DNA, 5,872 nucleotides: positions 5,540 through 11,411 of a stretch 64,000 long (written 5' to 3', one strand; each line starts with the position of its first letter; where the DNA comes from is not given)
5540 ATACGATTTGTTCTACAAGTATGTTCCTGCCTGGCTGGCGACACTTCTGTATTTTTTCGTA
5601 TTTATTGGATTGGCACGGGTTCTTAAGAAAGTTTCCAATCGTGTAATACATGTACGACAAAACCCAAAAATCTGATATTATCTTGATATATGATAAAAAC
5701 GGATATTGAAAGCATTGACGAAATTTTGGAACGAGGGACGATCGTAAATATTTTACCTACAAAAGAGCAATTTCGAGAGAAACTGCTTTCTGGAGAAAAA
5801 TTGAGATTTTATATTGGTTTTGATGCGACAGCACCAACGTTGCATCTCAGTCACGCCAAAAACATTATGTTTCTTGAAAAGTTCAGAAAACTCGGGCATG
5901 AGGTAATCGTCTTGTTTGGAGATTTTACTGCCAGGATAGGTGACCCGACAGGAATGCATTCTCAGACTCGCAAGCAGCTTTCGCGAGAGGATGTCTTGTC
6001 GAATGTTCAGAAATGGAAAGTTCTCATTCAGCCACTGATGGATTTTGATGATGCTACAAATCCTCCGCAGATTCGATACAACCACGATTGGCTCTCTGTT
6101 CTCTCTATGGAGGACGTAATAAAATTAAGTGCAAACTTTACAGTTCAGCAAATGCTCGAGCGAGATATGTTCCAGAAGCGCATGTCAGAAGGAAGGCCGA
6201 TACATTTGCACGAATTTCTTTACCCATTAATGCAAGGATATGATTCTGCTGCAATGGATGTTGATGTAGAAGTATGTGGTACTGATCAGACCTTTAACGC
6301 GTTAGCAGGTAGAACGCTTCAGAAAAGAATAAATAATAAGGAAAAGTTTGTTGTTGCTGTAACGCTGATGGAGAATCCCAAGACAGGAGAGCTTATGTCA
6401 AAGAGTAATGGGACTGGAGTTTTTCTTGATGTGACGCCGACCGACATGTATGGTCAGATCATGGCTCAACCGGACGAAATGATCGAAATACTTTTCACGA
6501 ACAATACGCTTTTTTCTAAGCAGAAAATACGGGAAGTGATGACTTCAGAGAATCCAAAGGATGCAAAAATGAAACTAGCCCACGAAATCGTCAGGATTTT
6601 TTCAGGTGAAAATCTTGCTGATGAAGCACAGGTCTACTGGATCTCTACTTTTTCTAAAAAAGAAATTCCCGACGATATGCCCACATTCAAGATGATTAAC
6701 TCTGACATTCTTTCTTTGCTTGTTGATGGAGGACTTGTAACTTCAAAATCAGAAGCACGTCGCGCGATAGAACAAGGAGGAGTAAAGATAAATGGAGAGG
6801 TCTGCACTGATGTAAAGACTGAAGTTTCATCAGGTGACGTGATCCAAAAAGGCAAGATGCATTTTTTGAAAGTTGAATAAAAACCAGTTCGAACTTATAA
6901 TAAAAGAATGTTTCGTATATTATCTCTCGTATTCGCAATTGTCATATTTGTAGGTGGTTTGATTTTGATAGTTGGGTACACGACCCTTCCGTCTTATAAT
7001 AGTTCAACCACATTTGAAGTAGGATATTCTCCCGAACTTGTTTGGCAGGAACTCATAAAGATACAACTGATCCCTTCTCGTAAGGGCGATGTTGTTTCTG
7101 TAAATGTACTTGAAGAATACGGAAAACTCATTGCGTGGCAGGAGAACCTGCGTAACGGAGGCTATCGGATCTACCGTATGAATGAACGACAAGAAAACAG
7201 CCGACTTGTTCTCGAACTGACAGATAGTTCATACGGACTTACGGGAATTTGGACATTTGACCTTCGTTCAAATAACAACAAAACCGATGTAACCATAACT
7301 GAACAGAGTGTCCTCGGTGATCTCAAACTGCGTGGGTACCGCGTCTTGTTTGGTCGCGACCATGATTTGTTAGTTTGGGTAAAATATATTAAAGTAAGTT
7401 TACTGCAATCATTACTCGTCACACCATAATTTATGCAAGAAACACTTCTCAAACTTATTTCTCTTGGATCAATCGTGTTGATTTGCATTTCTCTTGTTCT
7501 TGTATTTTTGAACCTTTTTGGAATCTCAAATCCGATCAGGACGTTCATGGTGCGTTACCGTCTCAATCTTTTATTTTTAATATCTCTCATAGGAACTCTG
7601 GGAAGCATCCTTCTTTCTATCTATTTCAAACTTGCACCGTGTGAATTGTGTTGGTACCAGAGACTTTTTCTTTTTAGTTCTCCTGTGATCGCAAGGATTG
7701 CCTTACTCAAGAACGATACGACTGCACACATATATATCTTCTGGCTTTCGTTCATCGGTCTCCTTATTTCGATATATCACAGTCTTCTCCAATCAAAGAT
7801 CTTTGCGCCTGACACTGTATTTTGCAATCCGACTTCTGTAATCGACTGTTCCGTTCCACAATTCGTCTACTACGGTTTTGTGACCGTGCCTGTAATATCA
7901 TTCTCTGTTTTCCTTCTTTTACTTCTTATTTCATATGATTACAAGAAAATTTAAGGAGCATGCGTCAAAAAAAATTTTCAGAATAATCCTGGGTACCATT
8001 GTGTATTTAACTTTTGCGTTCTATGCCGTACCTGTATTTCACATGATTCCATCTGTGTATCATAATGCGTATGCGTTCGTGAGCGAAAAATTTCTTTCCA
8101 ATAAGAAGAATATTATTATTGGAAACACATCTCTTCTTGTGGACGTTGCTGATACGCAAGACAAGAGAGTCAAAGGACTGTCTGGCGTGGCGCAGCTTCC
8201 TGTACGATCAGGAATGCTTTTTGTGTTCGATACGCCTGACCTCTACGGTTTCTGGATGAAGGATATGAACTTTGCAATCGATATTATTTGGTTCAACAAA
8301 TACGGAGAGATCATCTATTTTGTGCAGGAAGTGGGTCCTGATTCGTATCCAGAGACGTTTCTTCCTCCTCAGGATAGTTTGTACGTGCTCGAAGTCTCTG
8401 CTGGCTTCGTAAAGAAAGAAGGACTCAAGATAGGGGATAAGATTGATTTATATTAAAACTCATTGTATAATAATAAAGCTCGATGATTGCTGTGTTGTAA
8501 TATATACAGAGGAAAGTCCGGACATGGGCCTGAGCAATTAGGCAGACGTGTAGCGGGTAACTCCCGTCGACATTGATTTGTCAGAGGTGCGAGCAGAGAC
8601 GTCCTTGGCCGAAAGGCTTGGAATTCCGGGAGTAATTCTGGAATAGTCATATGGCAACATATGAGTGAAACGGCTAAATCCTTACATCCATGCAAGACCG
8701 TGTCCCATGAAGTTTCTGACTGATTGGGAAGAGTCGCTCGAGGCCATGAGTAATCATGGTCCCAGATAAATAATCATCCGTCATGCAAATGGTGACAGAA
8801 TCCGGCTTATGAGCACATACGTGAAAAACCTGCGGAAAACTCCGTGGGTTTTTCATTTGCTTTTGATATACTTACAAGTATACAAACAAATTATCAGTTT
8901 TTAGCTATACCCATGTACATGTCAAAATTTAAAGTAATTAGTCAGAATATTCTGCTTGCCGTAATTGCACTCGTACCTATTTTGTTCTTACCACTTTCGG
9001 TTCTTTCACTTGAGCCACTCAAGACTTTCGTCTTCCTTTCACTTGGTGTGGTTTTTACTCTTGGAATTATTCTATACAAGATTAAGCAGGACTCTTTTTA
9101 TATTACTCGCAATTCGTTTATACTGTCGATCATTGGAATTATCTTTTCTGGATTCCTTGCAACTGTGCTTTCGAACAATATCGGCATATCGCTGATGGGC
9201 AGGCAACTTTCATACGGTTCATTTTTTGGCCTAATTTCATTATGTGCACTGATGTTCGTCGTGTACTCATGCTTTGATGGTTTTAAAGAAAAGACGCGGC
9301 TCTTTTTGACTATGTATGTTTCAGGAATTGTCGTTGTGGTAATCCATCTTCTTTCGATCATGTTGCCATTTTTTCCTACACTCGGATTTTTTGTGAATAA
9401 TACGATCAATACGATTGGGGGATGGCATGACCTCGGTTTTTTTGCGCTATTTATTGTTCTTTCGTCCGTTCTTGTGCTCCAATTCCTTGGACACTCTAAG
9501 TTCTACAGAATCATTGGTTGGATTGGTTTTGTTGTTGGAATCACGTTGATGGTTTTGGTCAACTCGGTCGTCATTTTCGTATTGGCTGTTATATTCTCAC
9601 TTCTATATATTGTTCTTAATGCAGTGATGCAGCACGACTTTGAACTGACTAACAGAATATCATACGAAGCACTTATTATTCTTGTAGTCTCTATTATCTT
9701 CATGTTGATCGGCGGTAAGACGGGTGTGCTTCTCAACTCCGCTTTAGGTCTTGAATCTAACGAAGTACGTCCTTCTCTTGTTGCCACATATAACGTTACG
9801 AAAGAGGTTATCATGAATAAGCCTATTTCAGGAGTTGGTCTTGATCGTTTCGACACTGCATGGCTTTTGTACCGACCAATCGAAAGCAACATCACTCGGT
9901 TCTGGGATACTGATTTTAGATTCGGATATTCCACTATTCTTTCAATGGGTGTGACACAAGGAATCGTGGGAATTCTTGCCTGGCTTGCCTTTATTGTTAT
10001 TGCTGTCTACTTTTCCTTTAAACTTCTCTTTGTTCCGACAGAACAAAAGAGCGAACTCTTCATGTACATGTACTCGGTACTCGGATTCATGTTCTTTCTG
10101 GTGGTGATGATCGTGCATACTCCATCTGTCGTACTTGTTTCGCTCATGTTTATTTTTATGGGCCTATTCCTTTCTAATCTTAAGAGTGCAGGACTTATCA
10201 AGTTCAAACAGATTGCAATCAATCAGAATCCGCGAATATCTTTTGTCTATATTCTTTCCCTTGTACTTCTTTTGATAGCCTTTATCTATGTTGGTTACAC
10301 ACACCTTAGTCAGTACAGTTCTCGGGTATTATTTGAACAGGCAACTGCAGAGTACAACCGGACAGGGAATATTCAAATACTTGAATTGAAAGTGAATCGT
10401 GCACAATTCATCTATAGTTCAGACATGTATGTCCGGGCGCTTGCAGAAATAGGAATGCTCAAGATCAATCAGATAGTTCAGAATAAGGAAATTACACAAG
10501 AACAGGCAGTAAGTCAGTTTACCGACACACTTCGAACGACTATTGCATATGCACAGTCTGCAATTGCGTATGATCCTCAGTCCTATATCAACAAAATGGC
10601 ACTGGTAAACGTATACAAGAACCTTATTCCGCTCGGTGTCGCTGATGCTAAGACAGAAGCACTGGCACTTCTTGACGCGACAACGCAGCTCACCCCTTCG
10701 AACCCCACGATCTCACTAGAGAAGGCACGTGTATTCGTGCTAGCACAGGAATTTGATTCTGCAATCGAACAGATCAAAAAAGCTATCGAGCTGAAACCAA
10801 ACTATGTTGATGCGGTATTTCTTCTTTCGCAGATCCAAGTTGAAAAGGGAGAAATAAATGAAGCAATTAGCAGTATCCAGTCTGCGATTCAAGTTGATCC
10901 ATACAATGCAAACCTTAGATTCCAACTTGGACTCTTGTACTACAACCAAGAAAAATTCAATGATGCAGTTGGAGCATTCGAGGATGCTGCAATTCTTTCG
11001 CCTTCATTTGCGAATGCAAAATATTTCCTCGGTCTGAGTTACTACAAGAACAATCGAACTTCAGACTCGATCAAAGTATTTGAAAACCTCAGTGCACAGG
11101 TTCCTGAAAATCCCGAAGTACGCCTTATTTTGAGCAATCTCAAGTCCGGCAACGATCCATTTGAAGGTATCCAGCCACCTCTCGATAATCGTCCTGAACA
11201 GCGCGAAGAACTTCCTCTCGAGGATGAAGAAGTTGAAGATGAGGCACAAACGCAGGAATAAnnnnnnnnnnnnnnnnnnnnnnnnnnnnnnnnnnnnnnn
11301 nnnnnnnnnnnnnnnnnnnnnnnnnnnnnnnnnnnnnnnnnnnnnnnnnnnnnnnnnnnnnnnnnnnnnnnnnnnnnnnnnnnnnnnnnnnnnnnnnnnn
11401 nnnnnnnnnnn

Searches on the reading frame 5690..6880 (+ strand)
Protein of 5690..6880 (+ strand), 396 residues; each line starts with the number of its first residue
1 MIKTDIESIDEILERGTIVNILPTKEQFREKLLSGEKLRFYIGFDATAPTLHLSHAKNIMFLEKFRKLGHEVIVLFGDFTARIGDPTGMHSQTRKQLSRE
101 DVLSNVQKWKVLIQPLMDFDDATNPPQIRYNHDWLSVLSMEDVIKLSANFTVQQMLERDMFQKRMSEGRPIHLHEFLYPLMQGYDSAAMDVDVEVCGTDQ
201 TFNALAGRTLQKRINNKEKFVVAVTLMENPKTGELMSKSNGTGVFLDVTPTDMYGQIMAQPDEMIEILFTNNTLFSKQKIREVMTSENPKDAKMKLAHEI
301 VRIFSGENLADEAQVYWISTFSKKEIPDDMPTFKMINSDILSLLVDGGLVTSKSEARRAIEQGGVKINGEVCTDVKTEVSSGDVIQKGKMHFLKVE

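Call 7: search_protein_families(library=pfam, proteins=[window:5690-6880:+], max_evalue=0.001)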
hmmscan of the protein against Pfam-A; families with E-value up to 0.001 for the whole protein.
window:5690-6880:+ (396 aa): 5 families
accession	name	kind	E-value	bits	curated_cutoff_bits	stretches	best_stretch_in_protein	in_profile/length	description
PF00579.31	tRNA-synt_1b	-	1.9e-59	201.9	21.1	1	35-321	3-291/292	tRNA synthetases class I (W and Y)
PF22421.1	SYY_C-terminal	-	5e-12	46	27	1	327-386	6-67/83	Tyrosine--tRNA ligase SYY-like C-terminal domain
PF01479.30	S4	-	6e-12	45.5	22.8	1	348-385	11-48/48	S4 domain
PF16714.10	TyrRSs_C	-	0.00045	20.4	30.6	1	329-372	12-55/120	Tyrosyl-tRNA synthetase C-terminal domain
PF13275.11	S4_2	-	0.00095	19.5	24.6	0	348-387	18-57/65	S4 domain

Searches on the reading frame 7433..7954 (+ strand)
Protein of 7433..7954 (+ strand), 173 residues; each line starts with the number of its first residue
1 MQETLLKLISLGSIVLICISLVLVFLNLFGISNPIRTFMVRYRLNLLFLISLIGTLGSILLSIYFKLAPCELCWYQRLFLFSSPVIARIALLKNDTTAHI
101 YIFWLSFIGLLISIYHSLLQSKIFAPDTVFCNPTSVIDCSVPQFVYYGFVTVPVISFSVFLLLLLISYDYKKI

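Call 17: search_protein_families(library=pfam, proteins=[window:7433-7954:+], max_evalue=0.001)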
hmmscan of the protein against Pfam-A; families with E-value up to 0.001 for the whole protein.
window:7433-7954:+ (173 aa): 1 family
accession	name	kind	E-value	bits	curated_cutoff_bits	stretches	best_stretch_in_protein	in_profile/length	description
PF02600.21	DsbB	-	1.1e-12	49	22.1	1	44-166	5-144/148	Disulfide bond formation protein DsbB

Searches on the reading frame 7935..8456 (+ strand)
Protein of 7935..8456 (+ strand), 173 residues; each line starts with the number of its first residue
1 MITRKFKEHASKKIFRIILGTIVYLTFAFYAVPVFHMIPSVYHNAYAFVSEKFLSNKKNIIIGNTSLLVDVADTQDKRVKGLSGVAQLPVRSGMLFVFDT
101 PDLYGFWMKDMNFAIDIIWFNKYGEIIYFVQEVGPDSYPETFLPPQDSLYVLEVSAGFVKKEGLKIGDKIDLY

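Call 17: search_protein_families(library=pfam, proteins=[window:7935-8456:+], max_evalue=0.001)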
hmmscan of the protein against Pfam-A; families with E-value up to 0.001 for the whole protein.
window:7935-8456:+ (173 aa): 1 family
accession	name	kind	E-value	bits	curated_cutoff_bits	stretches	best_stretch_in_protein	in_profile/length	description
PF02643.20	DUF192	-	8.9e-26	90.3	27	1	69-171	3-95/96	Uncharacterized ACR, COG1430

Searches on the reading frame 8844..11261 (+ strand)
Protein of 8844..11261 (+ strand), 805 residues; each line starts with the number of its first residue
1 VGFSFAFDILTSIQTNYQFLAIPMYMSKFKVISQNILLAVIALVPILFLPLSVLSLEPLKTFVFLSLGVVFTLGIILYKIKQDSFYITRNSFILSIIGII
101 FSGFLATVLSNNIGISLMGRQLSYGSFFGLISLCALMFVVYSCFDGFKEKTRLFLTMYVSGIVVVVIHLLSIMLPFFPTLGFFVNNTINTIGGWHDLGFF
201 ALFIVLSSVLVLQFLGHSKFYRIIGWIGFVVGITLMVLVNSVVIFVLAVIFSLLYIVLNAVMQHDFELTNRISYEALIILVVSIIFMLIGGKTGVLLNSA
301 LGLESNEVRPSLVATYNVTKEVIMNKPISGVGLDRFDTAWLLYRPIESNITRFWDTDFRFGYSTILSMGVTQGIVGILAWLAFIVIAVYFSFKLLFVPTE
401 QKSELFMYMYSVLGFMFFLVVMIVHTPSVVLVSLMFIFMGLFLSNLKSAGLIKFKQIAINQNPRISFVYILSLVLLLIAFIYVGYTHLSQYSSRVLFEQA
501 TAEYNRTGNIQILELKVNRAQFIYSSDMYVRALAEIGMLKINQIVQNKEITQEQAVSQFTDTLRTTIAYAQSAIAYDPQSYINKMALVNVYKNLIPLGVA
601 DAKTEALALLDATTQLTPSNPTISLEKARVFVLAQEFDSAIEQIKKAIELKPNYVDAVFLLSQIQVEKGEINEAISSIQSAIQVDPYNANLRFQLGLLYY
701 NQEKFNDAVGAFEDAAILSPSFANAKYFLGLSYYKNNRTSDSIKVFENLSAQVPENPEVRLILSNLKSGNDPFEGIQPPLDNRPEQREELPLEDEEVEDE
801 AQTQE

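Call 7: search_protein_families(library=pfam, proteins=[window:8844-11261:+], max_evalue=0.001)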
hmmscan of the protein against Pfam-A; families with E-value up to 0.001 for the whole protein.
window:8844-11261:+ (805 aa): 19 families
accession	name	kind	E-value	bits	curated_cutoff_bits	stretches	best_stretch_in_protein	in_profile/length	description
PF14559.12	TPR_19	-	1.5e-16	60.9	25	2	702-765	4-67/68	Tetratricopeptide repeat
PF13414.12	TPR_11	-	1.9e-15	56.7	26.8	1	666-702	5-41/42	TPR repeat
PF13432.12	TPR_16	-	1.2e-14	54.9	32.7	1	694-756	2-64/65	Tetratricopeptide repeat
PF07719.23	TPR_2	-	2.1e-14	52.8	27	0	691-721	3-33/34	Tetratricopeptide repeat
PF00515.34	TPR_1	-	3.7e-11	42.8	27.8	0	691-722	3-34/34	Tetratricopeptide repeat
PF12895.13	ANAPC3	-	8.6e-11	42.4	27.2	2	684-748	18-81/82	Anaphase-promoting complex, cyclosome, subunit 3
PF13181.12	TPR_8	-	7.6e-10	38.6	25.7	0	656-687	2-33/34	Tetratricopeptide repeat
PF13428.12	TPR_14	-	1.2e-09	38.3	23.5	0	625-663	5-43/44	Tetratricopeptide repeat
PF23914.1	TPR_CcmH_CycH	-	1.8e-08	34.8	42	1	629-715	58-147/158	Cytochrome c-type biogenesis protein H TPR domain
PF13431.12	TPR_17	-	2.1e-08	34.2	24.4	0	645-675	3-33/34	Tetratricopeptide repeat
PF13371.12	TPR_9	-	4.1e-08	33.6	35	0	666-721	6-61/73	Tetratricopeptide repeat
PF25063.1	ARM_TT21_C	-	2.6e-06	27.9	35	1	605-760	39-201/209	Tetratricopeptide repeat protein 21 C-terminal ARM domain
PF24575.1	TPR_Slam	-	2.6e-05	25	35.2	0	665-709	57-101/104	Surface lipoprotein assembly modifier, N-terminal TPR repeats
PF13174.12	TPR_6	-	4e-05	24.4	26.3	0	729-755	6-32/33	Tetratricopeptide repeat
PF25060.1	ARM_TT21_2nd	-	9.9e-05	22.4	27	1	604-669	205-270/270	Tetratricopeptide repeat protein 21 second ARM domain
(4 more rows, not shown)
